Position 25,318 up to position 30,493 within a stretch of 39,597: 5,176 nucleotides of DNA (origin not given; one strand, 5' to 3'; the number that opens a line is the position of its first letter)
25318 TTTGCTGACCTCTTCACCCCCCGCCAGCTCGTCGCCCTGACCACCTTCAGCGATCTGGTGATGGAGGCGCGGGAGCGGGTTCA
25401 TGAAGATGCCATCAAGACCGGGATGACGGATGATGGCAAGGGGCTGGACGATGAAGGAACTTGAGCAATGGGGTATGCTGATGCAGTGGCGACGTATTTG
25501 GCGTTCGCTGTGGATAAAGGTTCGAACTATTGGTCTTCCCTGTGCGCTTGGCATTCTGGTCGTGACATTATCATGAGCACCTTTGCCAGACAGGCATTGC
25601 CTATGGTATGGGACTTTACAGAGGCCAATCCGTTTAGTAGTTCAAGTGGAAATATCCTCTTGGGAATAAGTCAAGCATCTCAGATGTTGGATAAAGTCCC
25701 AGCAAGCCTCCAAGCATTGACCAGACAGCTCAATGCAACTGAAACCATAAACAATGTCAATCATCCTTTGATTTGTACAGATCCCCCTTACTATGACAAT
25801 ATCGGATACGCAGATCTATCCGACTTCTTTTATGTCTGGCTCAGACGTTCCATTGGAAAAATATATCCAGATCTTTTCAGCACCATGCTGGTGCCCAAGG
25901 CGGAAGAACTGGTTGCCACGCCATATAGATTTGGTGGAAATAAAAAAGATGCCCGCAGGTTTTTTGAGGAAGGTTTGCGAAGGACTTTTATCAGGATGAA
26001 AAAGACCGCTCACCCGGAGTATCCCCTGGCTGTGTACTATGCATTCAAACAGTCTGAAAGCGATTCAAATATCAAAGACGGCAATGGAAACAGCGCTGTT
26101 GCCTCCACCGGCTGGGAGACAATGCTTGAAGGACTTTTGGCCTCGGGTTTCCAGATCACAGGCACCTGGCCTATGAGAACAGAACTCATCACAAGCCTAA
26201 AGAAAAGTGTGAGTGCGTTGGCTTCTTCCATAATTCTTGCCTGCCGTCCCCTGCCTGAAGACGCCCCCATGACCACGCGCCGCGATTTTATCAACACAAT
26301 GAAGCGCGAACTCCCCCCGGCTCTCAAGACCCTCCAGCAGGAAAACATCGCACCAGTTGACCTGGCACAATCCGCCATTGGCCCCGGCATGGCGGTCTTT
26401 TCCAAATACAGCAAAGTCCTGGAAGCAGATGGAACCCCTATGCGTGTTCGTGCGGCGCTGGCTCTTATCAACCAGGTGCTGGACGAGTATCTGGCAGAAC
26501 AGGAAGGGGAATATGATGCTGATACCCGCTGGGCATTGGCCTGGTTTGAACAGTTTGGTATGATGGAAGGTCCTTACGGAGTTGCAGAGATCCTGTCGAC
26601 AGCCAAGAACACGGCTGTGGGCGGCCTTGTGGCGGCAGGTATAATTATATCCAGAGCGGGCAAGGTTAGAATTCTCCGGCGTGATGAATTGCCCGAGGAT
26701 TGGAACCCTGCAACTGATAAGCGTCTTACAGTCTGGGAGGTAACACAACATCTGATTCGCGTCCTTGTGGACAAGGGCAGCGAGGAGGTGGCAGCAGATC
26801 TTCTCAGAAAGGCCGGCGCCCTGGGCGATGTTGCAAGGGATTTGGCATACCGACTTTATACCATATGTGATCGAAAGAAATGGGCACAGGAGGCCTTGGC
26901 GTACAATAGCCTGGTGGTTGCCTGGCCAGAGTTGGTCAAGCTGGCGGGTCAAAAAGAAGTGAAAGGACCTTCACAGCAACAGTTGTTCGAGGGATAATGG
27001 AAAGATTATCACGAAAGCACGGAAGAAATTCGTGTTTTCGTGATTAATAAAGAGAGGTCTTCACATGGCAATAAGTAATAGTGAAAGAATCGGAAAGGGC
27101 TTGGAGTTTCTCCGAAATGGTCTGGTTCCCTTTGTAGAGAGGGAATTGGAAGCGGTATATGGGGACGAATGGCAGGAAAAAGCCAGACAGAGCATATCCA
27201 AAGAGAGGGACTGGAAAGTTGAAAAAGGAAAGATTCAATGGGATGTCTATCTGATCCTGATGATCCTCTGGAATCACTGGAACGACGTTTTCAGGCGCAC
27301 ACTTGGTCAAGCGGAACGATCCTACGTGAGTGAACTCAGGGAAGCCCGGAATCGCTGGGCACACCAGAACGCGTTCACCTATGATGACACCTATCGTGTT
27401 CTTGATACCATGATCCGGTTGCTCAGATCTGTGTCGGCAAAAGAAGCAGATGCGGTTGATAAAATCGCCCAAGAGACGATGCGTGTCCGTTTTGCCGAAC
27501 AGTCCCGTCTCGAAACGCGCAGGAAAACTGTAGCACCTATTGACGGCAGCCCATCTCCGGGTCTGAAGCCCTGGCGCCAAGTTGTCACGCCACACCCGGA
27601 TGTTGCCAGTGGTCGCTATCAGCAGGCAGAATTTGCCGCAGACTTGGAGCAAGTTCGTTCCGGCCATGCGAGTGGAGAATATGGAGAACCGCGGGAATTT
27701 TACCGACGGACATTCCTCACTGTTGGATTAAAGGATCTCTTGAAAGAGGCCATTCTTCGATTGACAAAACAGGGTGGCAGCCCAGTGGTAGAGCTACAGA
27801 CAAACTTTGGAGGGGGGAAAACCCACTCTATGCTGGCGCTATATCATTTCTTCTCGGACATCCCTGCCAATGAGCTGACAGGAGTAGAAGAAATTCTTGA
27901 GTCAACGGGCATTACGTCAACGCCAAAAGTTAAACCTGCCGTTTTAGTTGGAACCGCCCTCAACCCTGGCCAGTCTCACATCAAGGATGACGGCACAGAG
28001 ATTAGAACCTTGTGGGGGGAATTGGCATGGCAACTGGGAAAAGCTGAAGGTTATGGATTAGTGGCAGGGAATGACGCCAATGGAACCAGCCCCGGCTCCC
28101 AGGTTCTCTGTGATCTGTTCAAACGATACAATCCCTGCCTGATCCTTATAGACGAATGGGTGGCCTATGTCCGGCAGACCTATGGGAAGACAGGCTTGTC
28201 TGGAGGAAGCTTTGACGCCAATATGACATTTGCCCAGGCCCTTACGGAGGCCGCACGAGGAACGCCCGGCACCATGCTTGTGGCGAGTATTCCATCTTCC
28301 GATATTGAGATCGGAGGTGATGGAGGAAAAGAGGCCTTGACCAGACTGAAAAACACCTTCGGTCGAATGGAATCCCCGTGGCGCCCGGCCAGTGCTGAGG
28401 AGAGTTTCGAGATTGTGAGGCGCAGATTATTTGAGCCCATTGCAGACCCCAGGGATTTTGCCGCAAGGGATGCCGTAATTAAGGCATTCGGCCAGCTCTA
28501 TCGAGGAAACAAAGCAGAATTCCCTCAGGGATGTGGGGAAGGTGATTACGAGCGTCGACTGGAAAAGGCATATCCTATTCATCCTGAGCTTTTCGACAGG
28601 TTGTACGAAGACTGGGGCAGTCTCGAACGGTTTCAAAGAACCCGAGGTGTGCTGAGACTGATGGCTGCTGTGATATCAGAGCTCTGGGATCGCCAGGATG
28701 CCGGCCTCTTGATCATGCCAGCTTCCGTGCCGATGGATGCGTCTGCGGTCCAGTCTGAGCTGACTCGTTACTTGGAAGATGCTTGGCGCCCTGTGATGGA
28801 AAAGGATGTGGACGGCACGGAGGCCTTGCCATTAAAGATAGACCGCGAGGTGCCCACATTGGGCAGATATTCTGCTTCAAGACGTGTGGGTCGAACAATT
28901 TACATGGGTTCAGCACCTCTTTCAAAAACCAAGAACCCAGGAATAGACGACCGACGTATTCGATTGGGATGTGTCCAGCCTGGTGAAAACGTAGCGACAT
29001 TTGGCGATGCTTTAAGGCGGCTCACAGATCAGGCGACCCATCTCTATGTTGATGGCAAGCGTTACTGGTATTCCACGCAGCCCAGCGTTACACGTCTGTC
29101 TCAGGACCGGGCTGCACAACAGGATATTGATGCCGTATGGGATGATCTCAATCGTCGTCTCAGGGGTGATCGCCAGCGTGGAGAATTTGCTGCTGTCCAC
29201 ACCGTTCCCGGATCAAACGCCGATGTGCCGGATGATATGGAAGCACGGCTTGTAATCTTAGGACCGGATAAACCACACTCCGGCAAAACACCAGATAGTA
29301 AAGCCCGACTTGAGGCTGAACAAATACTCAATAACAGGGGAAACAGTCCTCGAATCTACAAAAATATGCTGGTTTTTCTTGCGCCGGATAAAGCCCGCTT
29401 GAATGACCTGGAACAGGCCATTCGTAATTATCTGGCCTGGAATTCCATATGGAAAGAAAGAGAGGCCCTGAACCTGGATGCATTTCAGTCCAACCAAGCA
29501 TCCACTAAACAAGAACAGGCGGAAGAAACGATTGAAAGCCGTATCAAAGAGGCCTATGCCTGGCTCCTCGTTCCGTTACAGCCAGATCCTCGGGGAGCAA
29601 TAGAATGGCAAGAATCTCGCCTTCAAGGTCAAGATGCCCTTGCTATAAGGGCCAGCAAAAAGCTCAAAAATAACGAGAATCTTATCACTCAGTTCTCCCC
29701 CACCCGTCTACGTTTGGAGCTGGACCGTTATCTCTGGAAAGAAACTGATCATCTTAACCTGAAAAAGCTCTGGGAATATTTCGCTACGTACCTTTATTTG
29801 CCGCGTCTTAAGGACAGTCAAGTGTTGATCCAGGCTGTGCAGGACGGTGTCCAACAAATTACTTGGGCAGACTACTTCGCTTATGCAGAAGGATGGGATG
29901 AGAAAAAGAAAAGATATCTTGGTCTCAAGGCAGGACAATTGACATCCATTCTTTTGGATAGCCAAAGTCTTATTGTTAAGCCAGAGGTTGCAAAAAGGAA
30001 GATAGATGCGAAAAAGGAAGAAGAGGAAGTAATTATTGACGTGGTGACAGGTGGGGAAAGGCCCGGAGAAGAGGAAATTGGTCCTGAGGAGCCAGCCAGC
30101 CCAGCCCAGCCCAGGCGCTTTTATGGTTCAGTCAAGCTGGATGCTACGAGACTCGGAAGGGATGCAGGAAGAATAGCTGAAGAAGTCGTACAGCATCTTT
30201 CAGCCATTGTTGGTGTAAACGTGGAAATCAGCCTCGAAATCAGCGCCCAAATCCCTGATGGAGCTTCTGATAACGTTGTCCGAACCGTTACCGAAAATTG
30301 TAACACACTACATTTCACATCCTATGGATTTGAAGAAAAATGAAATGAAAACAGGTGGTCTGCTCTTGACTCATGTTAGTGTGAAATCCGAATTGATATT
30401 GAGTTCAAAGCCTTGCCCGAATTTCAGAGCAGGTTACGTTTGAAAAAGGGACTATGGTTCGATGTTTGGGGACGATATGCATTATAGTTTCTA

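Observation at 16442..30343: Five-ORF operon SNF2/DUF3883 - GHKL - DUF1156 methylase - HEPN/DUF499: candidate uncharacterised methylation-linked defence system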

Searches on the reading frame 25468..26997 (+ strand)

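Call 3: search_protein_families(library=pfam, proteins=[window:25468-26997:+], max_evalue=0.01)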
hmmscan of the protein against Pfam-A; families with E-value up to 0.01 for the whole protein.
window:25468-26997:+ (509 aa): 0 families

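Call 4: search_protein_families(library=padloc, proteins=[window:25468-26997:+], max_evalue=0.01)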
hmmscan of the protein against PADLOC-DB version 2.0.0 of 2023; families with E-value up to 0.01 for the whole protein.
window:25468-26997:+ (509 aa): 7 families
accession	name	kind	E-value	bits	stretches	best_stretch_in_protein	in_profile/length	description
PDLC00660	HmaB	-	4.2e-190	631.9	1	2-506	472-965/967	DNA-adenine methylase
PDLC00661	HmaB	-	4.5e-188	625.2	1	2-497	473-963/973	DNA-adenine methylase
PDLC03352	MTase_II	-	4.6e-18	62.5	1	2-132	457-599/1023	Type II methyltransferase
PDLC03233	MTase_II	-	2.9e-14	50.5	1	7-192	399-590/731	Type II methyltransferase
PDLC02189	DUF1156_MTase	-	6.9e-13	45.7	2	19-131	474-579/944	-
PDLC03314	MTase_II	-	8.7e-10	35.3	1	8-131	460-579/944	Type II methyltransferase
PDLC02541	PglX|PglXI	-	0.0074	12.4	1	72-126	467-521/919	PglXI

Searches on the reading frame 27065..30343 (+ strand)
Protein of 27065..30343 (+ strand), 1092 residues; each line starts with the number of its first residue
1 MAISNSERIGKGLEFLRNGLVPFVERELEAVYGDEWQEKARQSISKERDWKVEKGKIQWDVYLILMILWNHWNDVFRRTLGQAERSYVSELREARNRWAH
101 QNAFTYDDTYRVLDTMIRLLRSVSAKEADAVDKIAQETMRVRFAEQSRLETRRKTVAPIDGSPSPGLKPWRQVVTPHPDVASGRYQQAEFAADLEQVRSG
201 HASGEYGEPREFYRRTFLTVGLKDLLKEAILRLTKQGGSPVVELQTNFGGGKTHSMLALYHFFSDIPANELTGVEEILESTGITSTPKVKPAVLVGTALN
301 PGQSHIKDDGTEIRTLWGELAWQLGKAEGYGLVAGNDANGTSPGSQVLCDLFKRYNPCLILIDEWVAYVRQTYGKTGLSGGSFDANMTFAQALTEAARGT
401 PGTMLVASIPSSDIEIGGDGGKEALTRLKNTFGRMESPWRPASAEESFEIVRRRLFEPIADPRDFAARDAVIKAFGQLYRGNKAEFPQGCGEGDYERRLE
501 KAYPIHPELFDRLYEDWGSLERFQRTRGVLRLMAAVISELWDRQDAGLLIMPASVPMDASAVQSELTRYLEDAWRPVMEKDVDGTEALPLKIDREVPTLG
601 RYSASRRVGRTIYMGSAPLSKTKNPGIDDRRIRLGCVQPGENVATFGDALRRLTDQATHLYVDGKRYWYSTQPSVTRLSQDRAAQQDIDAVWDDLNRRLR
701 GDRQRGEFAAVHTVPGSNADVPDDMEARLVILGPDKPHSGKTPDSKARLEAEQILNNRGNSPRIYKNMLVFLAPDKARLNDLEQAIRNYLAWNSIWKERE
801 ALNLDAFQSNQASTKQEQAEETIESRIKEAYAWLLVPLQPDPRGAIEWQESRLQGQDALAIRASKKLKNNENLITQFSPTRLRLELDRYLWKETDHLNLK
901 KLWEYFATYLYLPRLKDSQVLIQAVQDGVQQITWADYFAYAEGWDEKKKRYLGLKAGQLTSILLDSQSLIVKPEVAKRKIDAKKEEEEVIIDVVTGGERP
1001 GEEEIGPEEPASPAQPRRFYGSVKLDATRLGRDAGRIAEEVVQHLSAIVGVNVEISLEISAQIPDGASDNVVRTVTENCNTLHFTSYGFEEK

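Call 3: search_protein_families(library=pfam, proteins=[window:27065-30343:+], max_evalue=0.01)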
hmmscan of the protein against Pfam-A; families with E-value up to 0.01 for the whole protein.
window:27065-30343:+ (1092 aa): 2 families
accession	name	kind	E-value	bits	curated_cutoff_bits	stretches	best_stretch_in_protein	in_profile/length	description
PF18731.6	HEPN_Swt1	-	3.6e-38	130.8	27.5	1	11-124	1-115/115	Swt1-like HEPN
PF04465.17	DUF499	-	1.4e-30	106.3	23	1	306-933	43-696/1024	Protein of unknown function (DUF499)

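Call 4: search_protein_families(library=padloc, proteins=[window:27065-30343:+], max_evalue=0.01)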
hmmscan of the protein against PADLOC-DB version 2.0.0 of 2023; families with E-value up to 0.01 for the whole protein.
window:27065-30343:+ (1092 aa): 3 families
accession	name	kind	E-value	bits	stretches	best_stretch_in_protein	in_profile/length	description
PDLC00662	HmaC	-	0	1105.3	1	167-1091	3-941/941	AAA+ ATPase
PDLC02192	DUF499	-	7.5e-41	137.9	1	209-839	35-630/1022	-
PDLC02779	SspC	-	0.0034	13.2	0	768-848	573-642/1054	SspC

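Call 71: find_encoding_contigs(protein=window:27065-30343:+, flank=8000, max_places=10)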
Protein window:27065-30343:+ (1092 aa): 5 contigs read that carry it; 4 places shown.
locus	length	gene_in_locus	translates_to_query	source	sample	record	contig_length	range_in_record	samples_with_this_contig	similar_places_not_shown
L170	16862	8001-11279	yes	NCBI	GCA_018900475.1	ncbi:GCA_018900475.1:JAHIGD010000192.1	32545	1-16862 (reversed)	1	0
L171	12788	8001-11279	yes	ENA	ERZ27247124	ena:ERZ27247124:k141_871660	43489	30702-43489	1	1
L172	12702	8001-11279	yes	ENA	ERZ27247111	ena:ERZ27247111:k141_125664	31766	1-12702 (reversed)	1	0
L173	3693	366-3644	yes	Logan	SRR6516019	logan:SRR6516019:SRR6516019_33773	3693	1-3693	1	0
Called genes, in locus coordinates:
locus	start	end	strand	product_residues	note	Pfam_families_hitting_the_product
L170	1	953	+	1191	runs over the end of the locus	PF00176:SNF2-rel_dom, PF00270:DEAD, PF04851:ResIII, PF00271:Helicase_C, PF13020:NOV_C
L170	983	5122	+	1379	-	PF25794:SACS (faint)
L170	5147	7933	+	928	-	PF06634:DUF1156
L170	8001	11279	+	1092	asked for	PF18731:HEPN_Swt1, PF04465:DUF499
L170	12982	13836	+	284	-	PF00075:RNase_H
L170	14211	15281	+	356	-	PF03235:GmrSD_N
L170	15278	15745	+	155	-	PF18735:HEPN_RiboL-PSP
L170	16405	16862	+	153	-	?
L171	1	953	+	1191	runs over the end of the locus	PF00176:SNF2-rel_dom, PF00270:DEAD, PF04851:ResIII, PF00271:Helicase_C, PF13020:NOV_C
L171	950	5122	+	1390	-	PF25794:SACS (faint)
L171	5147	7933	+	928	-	PF06634:DUF1156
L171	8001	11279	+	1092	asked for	PF18731:HEPN_Swt1, PF04465:DUF499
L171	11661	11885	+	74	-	-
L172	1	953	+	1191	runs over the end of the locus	PF00176:SNF2-rel_dom, PF00270:DEAD, PF04851:ResIII, PF00271:Helicase_C, PF13020:NOV_C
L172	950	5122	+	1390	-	PF25794:SACS (faint)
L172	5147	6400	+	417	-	PF06634:DUF1156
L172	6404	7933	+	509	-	-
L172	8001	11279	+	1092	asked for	PF18731:HEPN_Swt1, PF04465:DUF499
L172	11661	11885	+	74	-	-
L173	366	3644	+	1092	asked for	PF18731:HEPN_Swt1, PF04465:DUF499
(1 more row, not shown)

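Call 78: search_protein_families(library=ncbifam, proteins=[window:27065-30343:+, L171:5147-7933:+], max_evalue=0.001)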
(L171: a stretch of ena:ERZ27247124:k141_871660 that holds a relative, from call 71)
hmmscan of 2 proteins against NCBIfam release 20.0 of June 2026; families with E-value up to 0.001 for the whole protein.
window:27065-30343:+ (1092 aa): 1 family
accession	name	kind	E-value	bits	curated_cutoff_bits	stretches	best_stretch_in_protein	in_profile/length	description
NF042962.1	DUF499_antiphage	equivalog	1.3e-51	175.7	1200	1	205-854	31-641/1025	anti-phage-associated DUF499 domain-containing protein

L171:5147-7933:+ (928 aa): 1 family
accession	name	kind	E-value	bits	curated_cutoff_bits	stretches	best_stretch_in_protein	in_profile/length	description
NF042963.1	DUF1156_antiphage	equivalog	1.4e-38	132.6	1000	2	105-307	175-357/960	anti-phage-associated DUF1156 domain-containing protein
